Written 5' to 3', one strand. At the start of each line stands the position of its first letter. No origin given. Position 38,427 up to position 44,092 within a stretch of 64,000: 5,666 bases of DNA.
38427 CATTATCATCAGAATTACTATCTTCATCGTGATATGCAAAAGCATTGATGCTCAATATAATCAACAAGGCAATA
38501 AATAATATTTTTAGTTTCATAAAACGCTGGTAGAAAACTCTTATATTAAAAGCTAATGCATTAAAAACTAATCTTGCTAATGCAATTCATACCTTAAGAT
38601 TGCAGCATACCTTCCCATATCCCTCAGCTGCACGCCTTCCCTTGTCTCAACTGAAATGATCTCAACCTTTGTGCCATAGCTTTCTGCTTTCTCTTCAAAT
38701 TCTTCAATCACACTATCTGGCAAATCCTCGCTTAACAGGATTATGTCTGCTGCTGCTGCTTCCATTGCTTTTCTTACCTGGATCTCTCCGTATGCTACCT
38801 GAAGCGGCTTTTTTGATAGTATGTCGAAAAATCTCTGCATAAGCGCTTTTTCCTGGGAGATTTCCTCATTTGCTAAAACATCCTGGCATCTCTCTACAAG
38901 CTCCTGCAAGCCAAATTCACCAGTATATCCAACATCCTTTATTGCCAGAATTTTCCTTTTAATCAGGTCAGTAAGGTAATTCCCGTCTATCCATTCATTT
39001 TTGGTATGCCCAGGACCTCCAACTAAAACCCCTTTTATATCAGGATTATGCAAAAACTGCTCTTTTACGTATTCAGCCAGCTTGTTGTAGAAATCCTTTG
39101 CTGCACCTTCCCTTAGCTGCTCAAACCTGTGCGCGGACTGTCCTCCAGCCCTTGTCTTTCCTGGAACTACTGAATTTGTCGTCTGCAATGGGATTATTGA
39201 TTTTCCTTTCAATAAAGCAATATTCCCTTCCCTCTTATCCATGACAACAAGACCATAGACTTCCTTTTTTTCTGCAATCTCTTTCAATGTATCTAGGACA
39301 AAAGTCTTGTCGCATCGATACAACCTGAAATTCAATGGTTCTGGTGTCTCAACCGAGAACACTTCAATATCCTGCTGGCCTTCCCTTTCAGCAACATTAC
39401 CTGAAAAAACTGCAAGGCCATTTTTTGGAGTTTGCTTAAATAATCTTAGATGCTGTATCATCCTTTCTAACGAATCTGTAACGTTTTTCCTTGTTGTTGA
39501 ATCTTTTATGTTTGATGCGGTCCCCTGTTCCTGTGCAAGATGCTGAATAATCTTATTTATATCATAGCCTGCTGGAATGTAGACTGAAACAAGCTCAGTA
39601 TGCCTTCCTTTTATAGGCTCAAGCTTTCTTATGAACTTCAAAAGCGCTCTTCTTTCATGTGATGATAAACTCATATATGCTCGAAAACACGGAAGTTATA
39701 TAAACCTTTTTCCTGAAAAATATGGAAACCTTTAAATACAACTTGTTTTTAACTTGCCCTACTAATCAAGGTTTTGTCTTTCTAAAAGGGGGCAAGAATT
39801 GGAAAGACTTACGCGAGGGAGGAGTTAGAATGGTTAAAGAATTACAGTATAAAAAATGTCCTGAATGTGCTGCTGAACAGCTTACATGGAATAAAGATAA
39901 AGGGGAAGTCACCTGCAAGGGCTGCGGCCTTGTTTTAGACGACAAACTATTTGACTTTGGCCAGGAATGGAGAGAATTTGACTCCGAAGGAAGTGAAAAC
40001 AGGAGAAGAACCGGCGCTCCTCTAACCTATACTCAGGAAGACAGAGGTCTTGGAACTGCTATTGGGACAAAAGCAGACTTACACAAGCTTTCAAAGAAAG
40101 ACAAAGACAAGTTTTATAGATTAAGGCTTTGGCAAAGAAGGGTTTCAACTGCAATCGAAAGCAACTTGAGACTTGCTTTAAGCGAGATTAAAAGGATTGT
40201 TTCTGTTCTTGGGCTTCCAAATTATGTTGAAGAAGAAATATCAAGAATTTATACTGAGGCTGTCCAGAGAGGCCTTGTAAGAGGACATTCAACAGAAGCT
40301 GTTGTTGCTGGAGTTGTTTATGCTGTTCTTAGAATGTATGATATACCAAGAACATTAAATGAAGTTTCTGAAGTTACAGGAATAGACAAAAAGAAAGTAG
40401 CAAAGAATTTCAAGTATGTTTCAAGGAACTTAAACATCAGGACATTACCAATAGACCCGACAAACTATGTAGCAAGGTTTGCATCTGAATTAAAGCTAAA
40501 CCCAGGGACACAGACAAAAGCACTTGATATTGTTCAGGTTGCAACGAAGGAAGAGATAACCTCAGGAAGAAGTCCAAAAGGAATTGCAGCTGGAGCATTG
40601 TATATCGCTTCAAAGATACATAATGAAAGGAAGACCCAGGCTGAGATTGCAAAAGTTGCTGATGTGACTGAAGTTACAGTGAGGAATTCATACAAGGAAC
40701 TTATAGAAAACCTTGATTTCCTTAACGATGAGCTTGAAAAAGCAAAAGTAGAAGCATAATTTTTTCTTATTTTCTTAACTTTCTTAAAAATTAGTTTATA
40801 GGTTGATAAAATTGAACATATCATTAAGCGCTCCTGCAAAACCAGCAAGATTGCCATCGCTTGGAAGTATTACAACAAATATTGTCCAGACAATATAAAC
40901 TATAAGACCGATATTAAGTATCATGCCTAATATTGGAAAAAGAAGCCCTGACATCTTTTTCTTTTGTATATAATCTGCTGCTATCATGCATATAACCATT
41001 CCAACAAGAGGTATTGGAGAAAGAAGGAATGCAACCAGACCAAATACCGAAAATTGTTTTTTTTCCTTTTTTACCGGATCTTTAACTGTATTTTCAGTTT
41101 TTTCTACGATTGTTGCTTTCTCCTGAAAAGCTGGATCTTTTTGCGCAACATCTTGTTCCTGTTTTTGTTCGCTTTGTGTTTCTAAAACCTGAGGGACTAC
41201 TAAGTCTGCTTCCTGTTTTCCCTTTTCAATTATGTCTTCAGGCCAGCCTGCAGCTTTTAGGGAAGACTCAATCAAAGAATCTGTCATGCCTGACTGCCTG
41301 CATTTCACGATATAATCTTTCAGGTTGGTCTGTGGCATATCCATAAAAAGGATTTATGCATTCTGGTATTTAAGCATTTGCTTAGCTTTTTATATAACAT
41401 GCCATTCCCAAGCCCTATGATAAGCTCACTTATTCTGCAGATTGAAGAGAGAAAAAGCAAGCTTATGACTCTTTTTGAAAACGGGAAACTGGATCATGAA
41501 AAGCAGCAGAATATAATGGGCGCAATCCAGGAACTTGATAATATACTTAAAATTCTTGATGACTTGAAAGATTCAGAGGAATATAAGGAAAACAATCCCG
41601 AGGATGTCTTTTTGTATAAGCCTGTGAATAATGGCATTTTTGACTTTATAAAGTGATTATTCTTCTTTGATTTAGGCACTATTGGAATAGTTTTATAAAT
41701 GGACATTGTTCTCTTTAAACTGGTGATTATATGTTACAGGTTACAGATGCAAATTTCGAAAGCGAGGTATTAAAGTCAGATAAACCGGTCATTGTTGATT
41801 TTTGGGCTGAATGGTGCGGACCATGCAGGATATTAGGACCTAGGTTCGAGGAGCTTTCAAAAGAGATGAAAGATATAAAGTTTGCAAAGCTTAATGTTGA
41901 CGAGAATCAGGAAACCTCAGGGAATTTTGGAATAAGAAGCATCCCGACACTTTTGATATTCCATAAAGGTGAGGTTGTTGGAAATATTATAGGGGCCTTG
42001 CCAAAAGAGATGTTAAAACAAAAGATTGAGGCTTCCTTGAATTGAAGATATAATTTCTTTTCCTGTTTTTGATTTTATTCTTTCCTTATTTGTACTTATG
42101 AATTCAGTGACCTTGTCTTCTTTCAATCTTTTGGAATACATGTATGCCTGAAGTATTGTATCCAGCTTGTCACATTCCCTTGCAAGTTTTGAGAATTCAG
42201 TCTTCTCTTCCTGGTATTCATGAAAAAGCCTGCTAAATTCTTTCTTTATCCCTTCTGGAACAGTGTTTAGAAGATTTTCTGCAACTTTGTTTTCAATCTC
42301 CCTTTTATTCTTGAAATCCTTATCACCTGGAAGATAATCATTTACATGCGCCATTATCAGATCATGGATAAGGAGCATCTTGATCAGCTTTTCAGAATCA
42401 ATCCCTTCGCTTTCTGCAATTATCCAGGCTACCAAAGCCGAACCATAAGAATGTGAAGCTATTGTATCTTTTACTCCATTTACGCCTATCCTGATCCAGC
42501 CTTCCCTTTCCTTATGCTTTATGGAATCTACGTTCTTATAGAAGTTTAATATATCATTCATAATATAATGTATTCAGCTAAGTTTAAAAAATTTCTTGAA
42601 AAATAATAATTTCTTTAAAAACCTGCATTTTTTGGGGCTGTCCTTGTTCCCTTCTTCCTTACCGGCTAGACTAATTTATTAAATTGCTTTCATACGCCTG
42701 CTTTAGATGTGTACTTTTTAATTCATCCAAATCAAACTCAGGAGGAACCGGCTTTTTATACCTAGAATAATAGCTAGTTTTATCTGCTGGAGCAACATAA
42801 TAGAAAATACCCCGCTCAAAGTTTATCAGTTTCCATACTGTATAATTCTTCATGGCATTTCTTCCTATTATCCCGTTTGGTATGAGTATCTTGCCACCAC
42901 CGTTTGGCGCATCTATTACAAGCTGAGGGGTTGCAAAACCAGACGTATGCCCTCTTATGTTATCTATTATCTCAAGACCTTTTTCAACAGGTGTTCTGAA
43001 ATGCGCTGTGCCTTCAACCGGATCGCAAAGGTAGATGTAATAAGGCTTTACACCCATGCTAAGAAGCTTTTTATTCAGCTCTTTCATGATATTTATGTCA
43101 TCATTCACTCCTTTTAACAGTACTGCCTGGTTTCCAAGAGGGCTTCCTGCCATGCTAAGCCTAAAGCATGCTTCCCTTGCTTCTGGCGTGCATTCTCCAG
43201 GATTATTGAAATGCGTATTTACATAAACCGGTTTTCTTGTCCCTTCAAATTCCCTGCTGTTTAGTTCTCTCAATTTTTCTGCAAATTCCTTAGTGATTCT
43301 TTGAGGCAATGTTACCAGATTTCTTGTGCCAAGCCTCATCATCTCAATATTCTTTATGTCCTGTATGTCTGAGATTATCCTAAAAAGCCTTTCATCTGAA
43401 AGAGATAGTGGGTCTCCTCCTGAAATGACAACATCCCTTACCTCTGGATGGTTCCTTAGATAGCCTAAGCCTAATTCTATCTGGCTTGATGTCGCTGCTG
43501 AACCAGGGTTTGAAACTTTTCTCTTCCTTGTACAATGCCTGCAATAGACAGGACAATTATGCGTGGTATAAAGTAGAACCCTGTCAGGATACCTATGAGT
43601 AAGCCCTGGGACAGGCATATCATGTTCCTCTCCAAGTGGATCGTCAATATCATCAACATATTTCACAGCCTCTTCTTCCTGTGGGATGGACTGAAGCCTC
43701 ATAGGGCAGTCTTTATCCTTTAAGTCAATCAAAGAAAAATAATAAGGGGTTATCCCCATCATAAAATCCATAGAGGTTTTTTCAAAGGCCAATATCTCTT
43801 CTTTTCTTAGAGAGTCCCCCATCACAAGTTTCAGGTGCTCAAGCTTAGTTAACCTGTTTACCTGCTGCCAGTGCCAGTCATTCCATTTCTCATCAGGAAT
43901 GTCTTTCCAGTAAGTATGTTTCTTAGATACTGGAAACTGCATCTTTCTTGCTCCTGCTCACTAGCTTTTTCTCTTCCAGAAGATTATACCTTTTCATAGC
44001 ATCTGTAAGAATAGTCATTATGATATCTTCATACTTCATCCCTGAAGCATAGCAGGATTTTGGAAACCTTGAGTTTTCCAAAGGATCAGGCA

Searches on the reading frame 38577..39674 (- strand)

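Call 91: search_protein_families(library=pfam, proteins=[window:38577-39674:-], max_evalue=0.0001)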
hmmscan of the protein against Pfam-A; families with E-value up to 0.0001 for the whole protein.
window:38577-39674:- (365 aa): 5 families
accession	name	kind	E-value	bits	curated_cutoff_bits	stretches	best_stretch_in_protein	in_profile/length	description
PF03464.20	eRF1_2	-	2.3e-36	125.5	27.1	1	140-268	2-132/133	eRF1 domain 2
PF03465.20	eRF1_3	-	1.1e-18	68.1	25.8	1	272-363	1-105/106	eRF1 domain 3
PF03463.20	eRF1_1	-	1e-16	61.5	23.8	1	16-133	5-122/123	eRF1 domain 1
PF18859.6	acVLRF1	-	2.3e-09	38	27.1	1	143-262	5-123/130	Actinobacteria/chloroflexi VLRF1 release factor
PF18854.6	baeRF_family10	-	3.9e-08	34.1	27.1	1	129-223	5-101/143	Bacterial archaeo-eukaryotic release factor family 10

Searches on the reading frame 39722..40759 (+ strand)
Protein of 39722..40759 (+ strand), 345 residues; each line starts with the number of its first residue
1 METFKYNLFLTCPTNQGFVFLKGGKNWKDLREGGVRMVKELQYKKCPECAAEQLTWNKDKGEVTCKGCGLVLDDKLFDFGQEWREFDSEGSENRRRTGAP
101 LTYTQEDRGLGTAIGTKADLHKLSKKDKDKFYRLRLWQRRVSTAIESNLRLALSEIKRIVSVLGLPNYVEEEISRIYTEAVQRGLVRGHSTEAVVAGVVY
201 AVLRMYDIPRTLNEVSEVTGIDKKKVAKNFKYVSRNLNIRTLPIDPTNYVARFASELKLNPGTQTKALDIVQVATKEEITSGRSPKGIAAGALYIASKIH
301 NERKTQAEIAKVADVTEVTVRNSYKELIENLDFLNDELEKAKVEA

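Call 91: search_protein_families(library=pfam, proteins=[window:39722-40759:+], max_evalue=0.0001)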
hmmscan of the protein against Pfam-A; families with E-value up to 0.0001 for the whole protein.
window:39722-40759:+ (345 aa): 2 families
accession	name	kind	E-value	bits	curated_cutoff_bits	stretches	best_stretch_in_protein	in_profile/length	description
PF00382.24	TFIIB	-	1.9e-39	134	23.6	2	243-329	5-91/92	Transcription factor TFIIB repeat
PF08271.17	Zn_Ribbon_TF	-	2e-13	50.1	29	1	45-86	2-43/43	TFIIB zinc-binding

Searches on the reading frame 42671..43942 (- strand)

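Call 91: search_protein_families(library=pfam, proteins=[window:42671-43942:-], max_evalue=0.0001)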
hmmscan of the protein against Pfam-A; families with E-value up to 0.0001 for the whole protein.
window:42671-43942:- (423 aa): 3 families
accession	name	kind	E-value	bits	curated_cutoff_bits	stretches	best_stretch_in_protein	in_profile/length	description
PF12544.13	LAM_C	-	2.5e-12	47.5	26.7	1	326-393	1-65/127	Lysine-2,3-aminomutase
PF04055.27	Radical_SAM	-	2.1e-09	38.2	29.5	1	125-282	2-157/166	Radical SAM superfamily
PF13353.11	Fer4_12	-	5.5e-05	23.9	22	0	121-196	7-80/137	4Fe-4S single cluster domain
